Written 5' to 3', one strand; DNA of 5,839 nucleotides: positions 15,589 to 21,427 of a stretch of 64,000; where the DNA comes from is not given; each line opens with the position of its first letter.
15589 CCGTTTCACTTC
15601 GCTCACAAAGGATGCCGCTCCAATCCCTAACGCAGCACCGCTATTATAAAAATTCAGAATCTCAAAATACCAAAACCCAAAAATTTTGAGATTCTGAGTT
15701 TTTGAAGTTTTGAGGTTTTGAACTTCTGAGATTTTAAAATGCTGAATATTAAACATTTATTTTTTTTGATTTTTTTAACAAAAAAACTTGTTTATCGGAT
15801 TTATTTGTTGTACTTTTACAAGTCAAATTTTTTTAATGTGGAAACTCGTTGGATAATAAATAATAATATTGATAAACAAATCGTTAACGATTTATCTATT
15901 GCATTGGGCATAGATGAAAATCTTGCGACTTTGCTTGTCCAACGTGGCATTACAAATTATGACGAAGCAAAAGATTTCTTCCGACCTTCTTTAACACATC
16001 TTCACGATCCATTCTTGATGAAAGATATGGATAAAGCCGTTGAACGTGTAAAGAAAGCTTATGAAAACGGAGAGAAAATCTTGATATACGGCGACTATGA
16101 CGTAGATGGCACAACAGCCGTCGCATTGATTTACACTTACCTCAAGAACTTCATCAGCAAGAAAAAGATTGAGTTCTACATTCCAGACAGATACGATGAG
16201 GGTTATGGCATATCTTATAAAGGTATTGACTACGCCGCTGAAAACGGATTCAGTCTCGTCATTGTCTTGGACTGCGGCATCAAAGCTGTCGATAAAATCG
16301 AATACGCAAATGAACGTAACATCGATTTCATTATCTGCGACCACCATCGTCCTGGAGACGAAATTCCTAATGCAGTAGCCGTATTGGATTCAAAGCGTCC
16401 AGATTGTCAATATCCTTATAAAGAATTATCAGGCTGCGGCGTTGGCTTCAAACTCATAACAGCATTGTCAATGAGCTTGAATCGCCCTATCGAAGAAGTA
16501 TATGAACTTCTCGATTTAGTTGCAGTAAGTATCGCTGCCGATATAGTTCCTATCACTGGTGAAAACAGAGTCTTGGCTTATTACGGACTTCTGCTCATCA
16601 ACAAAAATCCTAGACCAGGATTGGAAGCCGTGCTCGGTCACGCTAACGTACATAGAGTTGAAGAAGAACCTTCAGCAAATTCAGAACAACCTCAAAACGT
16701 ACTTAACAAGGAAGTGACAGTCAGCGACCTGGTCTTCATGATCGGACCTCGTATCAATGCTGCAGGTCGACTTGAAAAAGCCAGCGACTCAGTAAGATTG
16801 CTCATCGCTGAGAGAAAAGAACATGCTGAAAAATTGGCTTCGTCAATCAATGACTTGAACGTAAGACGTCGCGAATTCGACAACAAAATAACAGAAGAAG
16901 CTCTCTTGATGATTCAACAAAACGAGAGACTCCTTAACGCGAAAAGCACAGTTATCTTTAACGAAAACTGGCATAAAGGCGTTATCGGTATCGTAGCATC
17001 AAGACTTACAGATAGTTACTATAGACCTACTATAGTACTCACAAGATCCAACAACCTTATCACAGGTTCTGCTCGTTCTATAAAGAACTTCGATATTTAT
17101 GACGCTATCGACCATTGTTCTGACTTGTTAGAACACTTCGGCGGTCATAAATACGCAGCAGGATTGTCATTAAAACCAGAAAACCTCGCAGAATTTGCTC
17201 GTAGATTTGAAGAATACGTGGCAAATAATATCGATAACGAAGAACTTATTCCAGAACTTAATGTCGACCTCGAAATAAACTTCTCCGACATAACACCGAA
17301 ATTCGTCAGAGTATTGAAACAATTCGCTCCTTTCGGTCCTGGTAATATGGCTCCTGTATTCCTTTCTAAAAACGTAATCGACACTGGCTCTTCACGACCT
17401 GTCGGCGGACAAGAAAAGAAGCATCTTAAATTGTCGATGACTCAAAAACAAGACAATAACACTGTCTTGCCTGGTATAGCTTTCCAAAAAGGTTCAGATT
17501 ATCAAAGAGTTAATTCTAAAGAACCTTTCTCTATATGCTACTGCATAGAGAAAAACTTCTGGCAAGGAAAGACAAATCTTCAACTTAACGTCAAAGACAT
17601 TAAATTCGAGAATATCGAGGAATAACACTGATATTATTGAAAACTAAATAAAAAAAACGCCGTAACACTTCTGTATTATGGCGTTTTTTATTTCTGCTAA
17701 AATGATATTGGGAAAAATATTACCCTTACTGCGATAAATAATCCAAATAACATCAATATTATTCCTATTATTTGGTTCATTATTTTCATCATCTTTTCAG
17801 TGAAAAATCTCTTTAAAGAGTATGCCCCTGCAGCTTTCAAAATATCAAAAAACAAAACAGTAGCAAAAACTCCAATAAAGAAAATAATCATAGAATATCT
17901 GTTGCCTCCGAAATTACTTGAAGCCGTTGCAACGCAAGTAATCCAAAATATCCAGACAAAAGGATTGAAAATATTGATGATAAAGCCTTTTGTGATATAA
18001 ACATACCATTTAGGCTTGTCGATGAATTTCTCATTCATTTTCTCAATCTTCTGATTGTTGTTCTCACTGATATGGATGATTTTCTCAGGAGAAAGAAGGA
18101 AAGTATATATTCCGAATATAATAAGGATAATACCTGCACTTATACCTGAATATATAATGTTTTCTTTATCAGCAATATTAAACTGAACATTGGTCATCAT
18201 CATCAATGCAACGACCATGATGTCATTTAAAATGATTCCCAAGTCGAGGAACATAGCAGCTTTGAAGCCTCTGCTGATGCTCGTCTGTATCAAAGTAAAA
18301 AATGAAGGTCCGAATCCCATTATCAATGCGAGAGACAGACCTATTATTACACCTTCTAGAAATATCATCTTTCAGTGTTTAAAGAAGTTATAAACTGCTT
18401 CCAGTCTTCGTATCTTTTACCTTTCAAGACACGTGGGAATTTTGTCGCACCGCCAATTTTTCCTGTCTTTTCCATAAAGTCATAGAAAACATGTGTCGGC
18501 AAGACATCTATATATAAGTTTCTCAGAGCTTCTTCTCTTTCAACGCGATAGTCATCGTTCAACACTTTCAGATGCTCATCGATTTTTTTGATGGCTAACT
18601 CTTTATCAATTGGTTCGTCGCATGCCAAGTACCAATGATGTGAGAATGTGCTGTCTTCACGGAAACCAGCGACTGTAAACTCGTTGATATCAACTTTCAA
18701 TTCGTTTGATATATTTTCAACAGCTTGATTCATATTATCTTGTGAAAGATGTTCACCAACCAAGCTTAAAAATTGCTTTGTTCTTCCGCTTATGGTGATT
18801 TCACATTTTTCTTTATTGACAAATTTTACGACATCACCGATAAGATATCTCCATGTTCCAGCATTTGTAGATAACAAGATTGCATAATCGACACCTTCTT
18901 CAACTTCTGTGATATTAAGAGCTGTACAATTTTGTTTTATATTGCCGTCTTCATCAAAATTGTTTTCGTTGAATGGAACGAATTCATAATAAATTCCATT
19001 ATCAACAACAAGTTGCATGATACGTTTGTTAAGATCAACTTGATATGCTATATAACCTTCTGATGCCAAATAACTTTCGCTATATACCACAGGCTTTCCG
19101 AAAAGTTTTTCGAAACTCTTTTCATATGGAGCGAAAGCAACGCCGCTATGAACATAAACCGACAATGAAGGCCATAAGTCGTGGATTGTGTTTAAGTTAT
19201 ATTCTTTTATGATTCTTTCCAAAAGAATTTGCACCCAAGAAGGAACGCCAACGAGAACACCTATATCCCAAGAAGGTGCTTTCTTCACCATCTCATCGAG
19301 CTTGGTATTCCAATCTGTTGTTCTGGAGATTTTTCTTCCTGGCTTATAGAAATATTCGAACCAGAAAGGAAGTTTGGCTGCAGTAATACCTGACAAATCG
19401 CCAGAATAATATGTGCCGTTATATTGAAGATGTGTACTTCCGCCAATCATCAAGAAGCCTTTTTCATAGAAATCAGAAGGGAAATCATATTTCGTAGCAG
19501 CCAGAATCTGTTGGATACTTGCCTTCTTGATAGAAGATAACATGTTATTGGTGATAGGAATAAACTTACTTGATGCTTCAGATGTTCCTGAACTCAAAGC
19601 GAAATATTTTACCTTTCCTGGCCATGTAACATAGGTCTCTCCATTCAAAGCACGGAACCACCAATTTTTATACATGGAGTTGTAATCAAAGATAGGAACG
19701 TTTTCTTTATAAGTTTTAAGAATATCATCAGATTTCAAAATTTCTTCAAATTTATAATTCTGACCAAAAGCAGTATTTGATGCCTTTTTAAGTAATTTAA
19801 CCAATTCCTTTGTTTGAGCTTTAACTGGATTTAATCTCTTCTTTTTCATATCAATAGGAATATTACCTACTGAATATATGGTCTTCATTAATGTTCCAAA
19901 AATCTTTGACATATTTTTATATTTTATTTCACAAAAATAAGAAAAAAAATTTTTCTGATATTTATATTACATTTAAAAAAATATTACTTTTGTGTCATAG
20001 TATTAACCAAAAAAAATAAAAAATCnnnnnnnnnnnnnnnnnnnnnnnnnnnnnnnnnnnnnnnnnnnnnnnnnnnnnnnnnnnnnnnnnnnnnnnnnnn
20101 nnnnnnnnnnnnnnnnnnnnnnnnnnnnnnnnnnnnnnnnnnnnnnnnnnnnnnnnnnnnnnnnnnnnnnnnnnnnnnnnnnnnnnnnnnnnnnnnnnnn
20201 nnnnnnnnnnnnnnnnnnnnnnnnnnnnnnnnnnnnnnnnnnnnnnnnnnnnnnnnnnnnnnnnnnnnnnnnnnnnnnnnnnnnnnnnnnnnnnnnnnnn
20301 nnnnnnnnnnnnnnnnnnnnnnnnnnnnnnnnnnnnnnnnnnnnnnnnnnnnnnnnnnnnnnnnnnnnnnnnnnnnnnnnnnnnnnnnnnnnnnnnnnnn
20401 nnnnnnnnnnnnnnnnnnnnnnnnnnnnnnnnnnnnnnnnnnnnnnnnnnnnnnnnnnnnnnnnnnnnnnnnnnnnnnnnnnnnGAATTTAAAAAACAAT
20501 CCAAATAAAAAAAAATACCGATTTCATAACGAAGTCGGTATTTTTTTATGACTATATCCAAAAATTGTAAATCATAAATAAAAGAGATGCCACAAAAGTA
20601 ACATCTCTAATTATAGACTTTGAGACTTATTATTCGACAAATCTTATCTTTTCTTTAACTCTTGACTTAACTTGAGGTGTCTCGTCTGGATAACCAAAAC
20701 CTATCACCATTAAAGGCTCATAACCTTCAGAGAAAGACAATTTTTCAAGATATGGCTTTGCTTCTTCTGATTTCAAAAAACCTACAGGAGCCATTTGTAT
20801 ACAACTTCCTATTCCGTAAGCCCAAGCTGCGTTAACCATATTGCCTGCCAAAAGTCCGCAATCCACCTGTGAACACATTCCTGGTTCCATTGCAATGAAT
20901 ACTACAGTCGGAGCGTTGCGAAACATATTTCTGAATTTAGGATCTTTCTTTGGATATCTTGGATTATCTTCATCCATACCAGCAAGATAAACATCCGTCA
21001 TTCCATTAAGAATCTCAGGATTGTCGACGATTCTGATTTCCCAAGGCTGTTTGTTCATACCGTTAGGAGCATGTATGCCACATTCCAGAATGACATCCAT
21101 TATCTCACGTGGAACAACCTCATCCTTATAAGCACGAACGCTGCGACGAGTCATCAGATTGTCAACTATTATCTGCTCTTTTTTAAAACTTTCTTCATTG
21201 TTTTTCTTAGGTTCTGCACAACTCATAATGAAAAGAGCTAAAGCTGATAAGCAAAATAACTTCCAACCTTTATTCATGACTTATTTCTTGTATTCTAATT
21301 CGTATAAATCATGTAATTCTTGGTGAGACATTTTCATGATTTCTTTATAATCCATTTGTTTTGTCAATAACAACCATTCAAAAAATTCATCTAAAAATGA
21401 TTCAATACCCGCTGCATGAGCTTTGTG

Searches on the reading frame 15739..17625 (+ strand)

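Call 10: search_protein_families(library=pfam, proteins=[window:15739-17625:+])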
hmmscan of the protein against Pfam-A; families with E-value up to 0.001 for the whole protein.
window:15739-17625:+ (628 aa): 4 families
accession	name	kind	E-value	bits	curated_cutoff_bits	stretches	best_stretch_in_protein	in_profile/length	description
PF17768.7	RecJ_OB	-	6.8e-28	97.3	27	1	509-620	1-107/107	RecJ OB domain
PF01368.27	DHH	-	1.3e-27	97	28.1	1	113-264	1-124/125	DHH family, N-terminal domain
PF02272.25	DHHA1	-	7e-17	62.2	25.9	1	405-495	6-101/102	DHHA1 domain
PF01751.28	Toprim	-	0.00081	20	23.1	0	93-146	38-93/96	Toprim domain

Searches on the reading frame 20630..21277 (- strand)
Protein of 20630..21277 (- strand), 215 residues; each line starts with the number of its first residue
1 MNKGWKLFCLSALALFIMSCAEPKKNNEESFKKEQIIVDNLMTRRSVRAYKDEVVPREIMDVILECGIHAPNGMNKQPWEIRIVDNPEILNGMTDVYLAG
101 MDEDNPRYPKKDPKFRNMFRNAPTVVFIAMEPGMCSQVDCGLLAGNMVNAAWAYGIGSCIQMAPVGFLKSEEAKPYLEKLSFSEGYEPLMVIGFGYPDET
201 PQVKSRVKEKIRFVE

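Call 63: search_protein_families(library=pfam, proteins=[window:20630-21277:-], max_evalue=0.0001)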
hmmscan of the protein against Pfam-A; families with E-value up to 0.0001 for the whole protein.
window:20630-21277:- (215 aa): 2 families
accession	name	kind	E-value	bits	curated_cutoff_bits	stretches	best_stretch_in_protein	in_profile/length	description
PF00881.29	Nitroreductase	-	4.8e-25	89.1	23.5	1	42-196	2-167/167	Nitroreductase family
PF14512.11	TM1586_NiRdase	-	7.6e-11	42.5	27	0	58-89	158-189/215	Putative TM nitroreductase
